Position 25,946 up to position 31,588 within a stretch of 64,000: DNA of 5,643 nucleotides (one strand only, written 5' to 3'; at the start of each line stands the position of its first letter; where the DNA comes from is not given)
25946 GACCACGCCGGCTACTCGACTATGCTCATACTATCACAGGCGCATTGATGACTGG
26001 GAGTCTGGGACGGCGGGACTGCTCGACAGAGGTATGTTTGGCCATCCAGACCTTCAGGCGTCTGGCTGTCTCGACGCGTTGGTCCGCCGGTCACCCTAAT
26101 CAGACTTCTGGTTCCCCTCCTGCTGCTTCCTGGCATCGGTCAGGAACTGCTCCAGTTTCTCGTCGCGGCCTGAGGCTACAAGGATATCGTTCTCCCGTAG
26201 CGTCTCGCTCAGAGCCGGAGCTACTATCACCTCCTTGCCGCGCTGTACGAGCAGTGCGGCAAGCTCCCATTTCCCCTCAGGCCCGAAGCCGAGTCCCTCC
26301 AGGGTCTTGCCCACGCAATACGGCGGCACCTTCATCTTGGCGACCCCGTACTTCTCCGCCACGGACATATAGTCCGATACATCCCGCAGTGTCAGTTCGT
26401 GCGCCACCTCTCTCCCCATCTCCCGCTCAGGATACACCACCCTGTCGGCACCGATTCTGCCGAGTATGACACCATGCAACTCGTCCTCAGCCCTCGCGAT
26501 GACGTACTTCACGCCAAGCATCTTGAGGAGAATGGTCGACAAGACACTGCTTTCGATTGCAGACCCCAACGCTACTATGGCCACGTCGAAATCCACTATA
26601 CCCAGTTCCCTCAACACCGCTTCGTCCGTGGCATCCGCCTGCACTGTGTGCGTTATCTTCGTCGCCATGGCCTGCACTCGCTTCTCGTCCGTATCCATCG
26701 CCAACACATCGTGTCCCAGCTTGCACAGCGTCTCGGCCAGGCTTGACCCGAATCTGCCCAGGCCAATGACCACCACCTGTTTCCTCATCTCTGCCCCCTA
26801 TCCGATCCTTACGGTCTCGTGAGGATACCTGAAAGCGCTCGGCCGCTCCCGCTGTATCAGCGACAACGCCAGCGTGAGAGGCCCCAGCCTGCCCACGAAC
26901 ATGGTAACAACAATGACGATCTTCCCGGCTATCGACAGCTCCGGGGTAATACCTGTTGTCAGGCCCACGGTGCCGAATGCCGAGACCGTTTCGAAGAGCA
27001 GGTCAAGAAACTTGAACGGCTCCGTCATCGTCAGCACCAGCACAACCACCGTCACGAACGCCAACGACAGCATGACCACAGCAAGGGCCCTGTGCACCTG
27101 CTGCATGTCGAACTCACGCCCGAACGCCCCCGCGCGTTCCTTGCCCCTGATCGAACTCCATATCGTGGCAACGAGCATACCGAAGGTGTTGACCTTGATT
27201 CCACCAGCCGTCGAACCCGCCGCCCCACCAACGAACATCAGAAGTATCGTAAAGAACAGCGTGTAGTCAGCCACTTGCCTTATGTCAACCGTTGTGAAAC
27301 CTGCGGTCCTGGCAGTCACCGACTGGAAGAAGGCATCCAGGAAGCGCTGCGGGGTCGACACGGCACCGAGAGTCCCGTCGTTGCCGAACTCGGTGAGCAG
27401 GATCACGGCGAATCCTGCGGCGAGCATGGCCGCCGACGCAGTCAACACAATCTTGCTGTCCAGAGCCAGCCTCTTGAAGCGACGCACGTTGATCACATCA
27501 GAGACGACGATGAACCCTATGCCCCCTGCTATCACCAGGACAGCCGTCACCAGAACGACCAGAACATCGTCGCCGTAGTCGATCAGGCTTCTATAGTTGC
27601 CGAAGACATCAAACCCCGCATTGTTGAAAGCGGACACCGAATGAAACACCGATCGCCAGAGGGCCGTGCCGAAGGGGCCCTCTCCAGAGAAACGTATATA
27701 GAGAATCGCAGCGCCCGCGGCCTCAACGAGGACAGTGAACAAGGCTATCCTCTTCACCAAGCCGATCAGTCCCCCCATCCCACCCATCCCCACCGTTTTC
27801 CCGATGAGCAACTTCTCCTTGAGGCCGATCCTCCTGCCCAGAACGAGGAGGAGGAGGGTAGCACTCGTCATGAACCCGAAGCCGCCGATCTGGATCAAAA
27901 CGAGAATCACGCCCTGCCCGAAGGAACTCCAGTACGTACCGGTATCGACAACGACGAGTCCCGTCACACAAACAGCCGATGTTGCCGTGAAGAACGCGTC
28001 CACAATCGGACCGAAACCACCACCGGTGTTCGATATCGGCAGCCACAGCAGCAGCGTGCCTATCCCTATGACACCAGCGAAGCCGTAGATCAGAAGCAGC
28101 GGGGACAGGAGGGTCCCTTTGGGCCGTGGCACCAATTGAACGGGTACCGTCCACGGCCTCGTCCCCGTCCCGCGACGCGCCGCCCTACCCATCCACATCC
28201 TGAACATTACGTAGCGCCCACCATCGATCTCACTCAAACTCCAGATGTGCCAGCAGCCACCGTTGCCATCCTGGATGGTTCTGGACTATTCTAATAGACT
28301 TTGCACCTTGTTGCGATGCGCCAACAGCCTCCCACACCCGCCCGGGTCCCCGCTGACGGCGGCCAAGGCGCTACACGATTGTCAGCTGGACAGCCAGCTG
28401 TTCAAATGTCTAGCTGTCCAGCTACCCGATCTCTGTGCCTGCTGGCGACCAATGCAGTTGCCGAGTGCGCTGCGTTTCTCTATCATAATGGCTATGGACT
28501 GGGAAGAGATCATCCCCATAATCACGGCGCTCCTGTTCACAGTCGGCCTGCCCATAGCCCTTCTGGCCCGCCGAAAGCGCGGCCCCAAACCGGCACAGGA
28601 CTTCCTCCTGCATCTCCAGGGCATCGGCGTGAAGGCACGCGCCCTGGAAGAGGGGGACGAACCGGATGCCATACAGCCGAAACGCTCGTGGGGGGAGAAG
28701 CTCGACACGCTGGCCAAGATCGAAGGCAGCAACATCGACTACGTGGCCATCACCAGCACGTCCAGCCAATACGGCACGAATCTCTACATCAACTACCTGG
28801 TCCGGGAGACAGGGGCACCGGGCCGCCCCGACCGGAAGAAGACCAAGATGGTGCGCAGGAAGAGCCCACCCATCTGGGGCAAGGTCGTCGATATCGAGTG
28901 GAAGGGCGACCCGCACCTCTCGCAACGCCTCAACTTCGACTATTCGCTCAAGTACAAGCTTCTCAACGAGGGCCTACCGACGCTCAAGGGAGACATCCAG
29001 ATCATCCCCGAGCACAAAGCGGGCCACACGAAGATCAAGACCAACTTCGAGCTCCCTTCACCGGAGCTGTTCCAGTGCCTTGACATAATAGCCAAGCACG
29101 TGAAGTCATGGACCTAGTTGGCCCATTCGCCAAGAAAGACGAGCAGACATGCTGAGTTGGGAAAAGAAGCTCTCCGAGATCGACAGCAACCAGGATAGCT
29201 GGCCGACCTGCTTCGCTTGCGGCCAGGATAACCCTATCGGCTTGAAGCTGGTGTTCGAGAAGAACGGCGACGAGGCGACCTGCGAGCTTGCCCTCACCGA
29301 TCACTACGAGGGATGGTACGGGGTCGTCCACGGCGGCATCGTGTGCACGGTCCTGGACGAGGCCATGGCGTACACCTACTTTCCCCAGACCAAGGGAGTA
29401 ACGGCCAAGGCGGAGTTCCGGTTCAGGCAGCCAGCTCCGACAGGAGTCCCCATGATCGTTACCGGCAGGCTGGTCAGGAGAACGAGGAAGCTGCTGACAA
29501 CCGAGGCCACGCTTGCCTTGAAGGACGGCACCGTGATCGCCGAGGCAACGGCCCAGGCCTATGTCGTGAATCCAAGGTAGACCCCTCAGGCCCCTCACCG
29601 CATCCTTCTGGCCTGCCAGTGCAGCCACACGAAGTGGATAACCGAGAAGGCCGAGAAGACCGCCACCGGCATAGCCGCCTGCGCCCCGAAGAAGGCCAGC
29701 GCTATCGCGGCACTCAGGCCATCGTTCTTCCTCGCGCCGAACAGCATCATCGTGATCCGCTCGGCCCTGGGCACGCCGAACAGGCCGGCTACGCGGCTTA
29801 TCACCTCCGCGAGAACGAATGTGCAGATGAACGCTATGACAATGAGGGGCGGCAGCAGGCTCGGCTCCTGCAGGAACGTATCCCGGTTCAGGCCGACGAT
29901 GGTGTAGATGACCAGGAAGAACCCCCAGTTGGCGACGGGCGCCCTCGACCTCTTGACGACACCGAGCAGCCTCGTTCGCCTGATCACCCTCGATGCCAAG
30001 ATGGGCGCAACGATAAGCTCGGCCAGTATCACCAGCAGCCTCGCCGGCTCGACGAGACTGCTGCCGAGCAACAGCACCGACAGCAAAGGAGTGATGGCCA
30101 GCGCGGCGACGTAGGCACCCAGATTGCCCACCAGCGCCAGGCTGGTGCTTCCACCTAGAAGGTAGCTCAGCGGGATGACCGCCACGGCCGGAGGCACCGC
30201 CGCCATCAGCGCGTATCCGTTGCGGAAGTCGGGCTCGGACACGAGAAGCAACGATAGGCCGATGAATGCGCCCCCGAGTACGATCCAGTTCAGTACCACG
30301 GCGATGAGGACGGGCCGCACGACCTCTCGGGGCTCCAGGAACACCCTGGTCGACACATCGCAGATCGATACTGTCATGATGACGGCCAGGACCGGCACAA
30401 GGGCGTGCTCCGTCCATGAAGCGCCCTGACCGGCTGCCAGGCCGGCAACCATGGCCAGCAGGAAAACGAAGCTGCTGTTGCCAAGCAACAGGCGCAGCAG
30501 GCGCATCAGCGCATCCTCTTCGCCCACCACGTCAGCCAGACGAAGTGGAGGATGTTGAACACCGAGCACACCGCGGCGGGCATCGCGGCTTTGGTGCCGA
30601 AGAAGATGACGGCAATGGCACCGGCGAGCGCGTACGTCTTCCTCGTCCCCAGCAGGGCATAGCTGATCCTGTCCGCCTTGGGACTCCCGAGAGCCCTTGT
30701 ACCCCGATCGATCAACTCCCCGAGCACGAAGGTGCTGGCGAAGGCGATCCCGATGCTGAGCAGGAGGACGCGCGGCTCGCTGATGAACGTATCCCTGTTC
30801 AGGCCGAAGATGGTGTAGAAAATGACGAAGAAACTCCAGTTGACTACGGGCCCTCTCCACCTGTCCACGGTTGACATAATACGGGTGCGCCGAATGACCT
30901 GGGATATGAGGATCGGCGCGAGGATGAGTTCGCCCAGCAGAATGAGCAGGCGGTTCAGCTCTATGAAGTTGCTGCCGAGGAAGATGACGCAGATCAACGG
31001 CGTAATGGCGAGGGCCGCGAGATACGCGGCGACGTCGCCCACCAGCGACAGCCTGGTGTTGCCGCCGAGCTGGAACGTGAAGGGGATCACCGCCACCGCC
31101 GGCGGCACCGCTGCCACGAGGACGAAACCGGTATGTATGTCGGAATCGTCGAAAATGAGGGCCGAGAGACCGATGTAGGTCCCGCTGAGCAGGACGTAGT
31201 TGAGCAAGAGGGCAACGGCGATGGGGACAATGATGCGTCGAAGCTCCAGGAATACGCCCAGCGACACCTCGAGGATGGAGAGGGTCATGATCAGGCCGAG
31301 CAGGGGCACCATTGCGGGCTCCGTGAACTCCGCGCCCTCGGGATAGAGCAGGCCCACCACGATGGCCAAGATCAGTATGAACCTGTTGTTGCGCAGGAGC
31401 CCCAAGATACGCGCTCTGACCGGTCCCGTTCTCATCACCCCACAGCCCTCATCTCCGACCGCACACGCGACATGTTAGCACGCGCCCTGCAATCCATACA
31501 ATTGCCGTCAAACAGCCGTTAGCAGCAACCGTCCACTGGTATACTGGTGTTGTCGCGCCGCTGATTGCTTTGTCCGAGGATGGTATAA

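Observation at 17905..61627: Dispersed family of 8-bp-phased intergenic repeats (unit about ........; core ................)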

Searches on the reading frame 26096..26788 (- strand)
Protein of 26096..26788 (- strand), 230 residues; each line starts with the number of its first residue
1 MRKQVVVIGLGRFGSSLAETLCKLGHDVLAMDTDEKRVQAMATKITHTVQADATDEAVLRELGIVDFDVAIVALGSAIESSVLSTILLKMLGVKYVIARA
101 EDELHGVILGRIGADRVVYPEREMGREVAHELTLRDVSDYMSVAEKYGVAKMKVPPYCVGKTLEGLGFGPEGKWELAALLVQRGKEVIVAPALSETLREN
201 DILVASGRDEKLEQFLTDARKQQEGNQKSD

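Call 46: search_protein_families(library=pfam, proteins=[window:26096-26788:-], max_evalue=0.001)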
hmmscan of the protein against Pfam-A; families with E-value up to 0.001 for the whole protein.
window:26096-26788:- (230 aa): 12 families
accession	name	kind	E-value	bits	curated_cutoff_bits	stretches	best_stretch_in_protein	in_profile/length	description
PF02254.24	TrkA_N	-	1.5e-29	103.1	23.8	1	5-120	1-116/116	TrkA-N domain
PF03807.23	F420_oxidored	-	6.2e-08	33.6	21.6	1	5-59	2-58/94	NADP oxidoreductase coenzyme F420-dependent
PF03446.21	NAD_binding_2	-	6e-06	26.8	21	1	5-84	2-75/161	NAD binding domain of 6-phosphogluconate dehydrogenase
PF03721.20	UDPG_MGDP_dh_N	-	1.2e-05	25.4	27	1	4-52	2-50/187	UDP-glucose/GDP-mannose dehydrogenase family, NAD binding domain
PF02737.24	3HCDH_N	-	1.9e-05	25.1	22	1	4-56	1-53/180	3-hydroxyacyl-CoA dehydrogenase, NAD binding domain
PF02080.26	TrkA_C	-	7.1e-05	23.1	27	1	155-215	9-66/71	TrkA-C domain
PF01488.26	Shikimate_DH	-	0.00016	22.2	24.3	0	2-76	12-85/138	Shikimate / quinate 5-dehydrogenase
PF02826.25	2-Hacid_dh_C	-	0.00016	21.6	25.1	1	2-44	36-78/178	D-isomer specific 2-hydroxyacid dehydrogenase, NAD binding domain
PF01210.29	NAD_Gly3P_dh_N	-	0.00027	21.4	23.1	1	5-47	2-44/158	NAD-dependent glycerol-3-phosphate dehydrogenase N-terminus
PF21799.2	MurD-like_N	-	0.00029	21.5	27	1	3-52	1-50/88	Mur ligase MurD-like, N-terminal domain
PF01262.27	AlaDh_PNT_C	-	0.00051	20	23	1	4-73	30-99/214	Alanine dehydrogenase/PNT, C-terminal domain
PF00070.33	Pyr_redox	-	0.00059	20.7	22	0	5-54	2-51/82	Pyridine nucleotide-disulphide oxidoreductase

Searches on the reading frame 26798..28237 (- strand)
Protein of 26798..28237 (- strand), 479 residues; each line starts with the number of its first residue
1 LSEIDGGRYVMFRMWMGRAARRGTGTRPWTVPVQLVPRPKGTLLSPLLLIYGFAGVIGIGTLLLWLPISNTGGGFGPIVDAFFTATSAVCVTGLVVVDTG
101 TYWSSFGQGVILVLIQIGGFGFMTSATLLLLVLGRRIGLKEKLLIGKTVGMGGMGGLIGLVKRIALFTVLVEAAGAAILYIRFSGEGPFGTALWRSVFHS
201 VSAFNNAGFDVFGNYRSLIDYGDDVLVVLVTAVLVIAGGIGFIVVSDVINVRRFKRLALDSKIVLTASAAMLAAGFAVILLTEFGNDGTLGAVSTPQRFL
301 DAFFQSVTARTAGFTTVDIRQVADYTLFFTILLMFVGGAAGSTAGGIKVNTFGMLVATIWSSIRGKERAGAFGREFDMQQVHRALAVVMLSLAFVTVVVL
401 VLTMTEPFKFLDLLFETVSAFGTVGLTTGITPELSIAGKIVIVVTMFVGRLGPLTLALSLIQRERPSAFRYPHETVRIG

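Call 22: find_encoding_contigs(protein=window:26798-28237:-, flank=10000, max_places=2)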
Protein window:26798-28237:- (479 aa): no gene with exactly this product is on record in the collection.

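Call 46: search_protein_families(library=pfam, proteins=[window:26798-28237:-], max_evalue=0.001)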
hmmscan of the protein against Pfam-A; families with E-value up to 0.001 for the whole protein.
window:26798-28237:- (479 aa): 1 family
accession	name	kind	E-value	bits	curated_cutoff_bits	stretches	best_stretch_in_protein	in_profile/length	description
PF02386.22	TrkH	-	9.9e-61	206.1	27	1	78-461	63-491/502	Cation transport protein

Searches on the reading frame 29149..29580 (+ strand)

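Call 46: search_protein_families(library=pfam, proteins=[window:29149-29580:+], max_evalue=0.001)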
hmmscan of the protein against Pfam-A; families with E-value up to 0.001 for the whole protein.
window:29149-29580:+ (143 aa): 2 families
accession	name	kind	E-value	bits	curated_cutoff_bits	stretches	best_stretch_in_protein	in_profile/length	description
PF03061.28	4HBT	-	3.7e-08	34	20.6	1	57-130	1-78/79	Thioesterase superfamily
PF13622.12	4HBT_3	-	3.8e-08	33.9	24.3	1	55-135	4-80/83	Acyl-CoA thioesterase N-terminal domain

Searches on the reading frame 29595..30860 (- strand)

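Call 46: search_protein_families(library=pfam, proteins=[window:29595-30860:-], max_evalue=0.001)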
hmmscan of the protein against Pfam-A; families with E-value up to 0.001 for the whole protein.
window:29595-30860:- (421 aa): 1 family
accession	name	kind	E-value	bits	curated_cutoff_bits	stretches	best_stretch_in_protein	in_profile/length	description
PF01758.21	SBF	-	2.9e-07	30.8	24.3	1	156-328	2-187/191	Sodium Bile acid symporter family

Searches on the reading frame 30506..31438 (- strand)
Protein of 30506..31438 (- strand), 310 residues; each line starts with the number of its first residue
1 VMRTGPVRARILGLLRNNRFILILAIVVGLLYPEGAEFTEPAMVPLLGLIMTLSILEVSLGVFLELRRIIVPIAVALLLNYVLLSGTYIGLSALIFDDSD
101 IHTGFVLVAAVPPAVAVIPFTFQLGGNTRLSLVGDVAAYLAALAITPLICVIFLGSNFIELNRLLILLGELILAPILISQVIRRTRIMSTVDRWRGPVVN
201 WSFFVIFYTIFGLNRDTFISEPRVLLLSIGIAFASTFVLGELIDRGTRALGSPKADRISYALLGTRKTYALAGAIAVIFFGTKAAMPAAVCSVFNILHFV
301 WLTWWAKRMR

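Call 46: search_protein_families(library=pfam, proteins=[window:30506-31438:-], max_evalue=0.001)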
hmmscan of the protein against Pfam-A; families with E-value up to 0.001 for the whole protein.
window:30506-31438:- (310 aa): 2 families
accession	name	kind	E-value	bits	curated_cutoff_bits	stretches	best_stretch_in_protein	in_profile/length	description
PF13593.11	SBF_like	-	2.8e-12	47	25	1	22-309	7-311/313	SBF-like CPA transporter family (DUF4137)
PF01758.21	SBF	-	1.5e-09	38.2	24.3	1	45-211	2-178/191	Sodium Bile acid symporter family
